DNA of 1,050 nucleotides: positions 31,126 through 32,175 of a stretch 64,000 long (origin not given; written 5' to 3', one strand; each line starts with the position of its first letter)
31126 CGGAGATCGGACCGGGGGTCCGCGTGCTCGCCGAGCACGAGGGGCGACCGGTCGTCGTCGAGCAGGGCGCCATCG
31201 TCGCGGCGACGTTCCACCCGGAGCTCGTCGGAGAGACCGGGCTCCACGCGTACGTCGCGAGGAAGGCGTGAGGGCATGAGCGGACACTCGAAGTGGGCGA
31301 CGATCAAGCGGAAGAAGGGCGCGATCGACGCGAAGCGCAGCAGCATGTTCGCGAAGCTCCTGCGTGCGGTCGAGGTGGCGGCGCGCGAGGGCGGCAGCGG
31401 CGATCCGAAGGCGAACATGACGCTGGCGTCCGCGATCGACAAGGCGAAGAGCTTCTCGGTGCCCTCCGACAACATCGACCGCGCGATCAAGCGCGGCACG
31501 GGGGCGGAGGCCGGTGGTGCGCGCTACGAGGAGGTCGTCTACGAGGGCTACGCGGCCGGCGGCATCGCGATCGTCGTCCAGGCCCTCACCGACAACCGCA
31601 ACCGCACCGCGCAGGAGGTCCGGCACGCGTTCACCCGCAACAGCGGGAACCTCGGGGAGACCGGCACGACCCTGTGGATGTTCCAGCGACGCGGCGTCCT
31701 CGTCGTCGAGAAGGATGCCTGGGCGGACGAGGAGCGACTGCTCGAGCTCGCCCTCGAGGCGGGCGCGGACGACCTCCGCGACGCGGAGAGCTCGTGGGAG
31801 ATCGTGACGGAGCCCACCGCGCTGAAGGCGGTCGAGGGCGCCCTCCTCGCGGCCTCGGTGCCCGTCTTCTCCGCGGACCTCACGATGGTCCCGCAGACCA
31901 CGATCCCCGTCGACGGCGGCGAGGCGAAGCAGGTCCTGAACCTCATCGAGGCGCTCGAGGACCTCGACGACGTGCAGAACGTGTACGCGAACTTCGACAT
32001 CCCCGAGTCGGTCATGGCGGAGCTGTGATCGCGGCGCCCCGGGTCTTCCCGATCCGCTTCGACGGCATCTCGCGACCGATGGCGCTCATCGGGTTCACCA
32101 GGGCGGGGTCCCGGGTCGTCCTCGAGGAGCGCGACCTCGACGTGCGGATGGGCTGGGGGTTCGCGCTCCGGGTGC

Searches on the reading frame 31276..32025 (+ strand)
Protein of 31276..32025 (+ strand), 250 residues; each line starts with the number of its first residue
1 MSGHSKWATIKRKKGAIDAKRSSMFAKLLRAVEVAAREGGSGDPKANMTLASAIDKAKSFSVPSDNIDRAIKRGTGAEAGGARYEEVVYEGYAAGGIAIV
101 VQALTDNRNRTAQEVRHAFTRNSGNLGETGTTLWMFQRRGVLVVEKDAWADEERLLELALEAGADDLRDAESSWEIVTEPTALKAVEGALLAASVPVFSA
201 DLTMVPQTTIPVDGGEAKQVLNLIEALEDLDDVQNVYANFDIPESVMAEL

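Call 57: list_cluster_members(proteins=[window:31276-32025:+, window:16271-16996:+, window:3161-4690:+, window:52484-53632:+, window:52475-53632:+, window:9029-10309:+, window:21517-21999:+, window:6951-7829:+, window:39508-41556:+, window:39313-41556:+])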
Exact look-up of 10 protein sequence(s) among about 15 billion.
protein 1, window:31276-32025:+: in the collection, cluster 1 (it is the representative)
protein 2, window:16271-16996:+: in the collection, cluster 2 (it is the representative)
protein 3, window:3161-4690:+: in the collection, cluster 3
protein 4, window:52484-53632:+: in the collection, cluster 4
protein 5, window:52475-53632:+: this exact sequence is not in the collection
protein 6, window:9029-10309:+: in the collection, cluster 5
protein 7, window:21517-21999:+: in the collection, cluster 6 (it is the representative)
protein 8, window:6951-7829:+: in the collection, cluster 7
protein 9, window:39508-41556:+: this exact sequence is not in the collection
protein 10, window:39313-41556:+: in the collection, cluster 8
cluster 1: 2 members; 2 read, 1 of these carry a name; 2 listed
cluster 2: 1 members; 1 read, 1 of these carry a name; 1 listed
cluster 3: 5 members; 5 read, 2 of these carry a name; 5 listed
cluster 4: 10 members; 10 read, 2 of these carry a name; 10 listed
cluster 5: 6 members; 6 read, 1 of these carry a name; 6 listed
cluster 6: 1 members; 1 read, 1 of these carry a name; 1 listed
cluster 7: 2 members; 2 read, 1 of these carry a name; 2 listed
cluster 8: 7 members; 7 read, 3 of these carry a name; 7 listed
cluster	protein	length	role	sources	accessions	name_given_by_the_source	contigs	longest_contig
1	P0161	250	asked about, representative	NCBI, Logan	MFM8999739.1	MAG: YebC/PmpR family DNA-binding transcriptional regulator [Actinomycetota bacterium]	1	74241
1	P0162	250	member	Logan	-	-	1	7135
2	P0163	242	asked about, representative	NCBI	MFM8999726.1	MAG: ABC transporter ATP-binding protein [Actinomycetota bacterium]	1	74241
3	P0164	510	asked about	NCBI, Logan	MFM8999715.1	MAG: ribonuclease Y [Actinomycetota bacterium]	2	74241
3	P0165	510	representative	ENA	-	-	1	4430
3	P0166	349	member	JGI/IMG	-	ribonuclease Y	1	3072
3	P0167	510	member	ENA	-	-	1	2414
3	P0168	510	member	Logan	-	-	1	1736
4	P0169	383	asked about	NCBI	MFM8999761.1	MAG: chorismate synthase [Actinomycetota bacterium]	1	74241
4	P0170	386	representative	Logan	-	-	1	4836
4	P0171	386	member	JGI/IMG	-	chorismate synthase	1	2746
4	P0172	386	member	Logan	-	-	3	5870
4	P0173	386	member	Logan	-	-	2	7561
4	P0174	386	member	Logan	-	-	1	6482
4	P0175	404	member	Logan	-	-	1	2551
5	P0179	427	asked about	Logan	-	-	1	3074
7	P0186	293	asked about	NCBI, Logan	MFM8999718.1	MAG: diaminopimelate epimerase [Actinomycetota bacterium]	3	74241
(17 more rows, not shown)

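Call 58: find_encoding_contigs(protein=P0179, flank=5000, max_places=10)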
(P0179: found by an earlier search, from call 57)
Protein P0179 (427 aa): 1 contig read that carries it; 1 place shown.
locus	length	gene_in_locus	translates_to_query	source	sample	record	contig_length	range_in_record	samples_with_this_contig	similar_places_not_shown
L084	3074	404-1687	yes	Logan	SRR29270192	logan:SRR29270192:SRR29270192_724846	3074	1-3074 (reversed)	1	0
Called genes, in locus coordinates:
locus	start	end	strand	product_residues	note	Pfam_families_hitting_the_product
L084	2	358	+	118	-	?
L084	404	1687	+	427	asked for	PF13167:GTP-bdg_N, PF16360:GTP-bdg_M, PF03193:RsgA_GTPase (faint), PF01926:MMR_HSR1, PF02421:FeoB_N (weak)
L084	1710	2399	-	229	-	PF01726:LexA_DNA_bind, PF12802:MarR_2 (weak), PF00717:Peptidase_S24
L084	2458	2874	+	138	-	PF01476:LysM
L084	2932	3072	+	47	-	?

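Call 59: find_encoding_contigs(protein=P0162, flank=10000, max_places=10)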
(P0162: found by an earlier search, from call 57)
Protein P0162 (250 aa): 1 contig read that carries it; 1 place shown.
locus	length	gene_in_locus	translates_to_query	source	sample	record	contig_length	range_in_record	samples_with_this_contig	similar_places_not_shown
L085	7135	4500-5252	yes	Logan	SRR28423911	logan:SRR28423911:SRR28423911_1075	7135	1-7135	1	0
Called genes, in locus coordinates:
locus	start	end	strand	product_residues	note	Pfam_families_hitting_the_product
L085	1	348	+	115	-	?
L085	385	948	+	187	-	PF04011:LemA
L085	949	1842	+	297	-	PF01435:Peptidase_M48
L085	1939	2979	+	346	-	PF11258:DUF3048, PF17479:DUF3048_C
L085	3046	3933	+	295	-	PF01680:SOR_SNZ, PF05690:ThiG (weak)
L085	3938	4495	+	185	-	PF01174:SNO, PF03575:Peptidase_S51 (weak), PF07685:GATase_3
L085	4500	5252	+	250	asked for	PF20772:TACO1_YebC_N, PF01709:Transcrip_reg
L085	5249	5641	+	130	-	-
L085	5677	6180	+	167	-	PF02075:RuvC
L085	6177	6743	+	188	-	PF01330:RuvA_N, PF00633:HHH (faint), PF21176:RecR_HhH (faint), PF14520:HHH_5, PF07499:RuvA_C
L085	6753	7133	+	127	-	?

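Call 61: find_encoding_contigs(protein=P0173, flank=10000, max_places=10)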
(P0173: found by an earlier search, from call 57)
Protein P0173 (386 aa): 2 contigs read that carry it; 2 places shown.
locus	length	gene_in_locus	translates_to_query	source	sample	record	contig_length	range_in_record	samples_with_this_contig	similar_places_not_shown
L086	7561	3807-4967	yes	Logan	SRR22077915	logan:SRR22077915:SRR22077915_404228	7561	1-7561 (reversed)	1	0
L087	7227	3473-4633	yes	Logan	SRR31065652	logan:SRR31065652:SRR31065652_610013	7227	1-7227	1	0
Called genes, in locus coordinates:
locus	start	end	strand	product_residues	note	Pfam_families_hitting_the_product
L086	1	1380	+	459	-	?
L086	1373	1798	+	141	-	PF03652:RuvX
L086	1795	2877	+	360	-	PF02618:YceG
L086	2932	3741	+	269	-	PF08501:Shikimate_dh_N, PF18317:SDH_C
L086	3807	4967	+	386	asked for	PF01264:Chorismate_synt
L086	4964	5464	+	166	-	PF13671:AAA_33 (weak), PF01202:SKI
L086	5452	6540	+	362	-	PF00465:Fe-ADH, PF13685:Fe-ADH_2, PF01761:DHQ_synthase, PF24621:DHQS_C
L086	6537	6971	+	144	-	PF01220:DHquinase_II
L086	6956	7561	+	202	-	?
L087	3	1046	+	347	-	?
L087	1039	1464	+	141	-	PF03652:RuvX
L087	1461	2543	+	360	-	PF02618:YceG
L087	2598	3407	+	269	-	PF08501:Shikimate_dh_N, PF18317:SDH_C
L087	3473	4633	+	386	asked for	PF01264:Chorismate_synt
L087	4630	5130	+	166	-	PF13671:AAA_33 (weak), PF01202:SKI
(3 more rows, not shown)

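Call 62: find_encoding_contigs(protein=P0186, flank=10000, max_places=10)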
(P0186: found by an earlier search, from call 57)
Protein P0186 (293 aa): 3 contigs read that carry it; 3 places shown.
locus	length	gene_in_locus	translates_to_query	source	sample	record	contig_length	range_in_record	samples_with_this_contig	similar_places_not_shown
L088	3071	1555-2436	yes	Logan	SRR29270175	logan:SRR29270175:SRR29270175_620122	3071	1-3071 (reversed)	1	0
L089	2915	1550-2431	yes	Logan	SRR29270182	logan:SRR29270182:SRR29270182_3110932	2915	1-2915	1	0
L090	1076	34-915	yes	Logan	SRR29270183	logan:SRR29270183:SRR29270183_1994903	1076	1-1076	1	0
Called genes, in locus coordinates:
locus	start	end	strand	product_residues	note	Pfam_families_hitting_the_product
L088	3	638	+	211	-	?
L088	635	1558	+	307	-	PF01715:IPPT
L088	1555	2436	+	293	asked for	PF01678:DAP_epimerase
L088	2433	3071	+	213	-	?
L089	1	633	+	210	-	?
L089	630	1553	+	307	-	PF01715:IPPT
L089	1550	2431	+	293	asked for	PF01678:DAP_epimerase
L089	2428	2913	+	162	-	?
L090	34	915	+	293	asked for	PF01678:DAP_epimerase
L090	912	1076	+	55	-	?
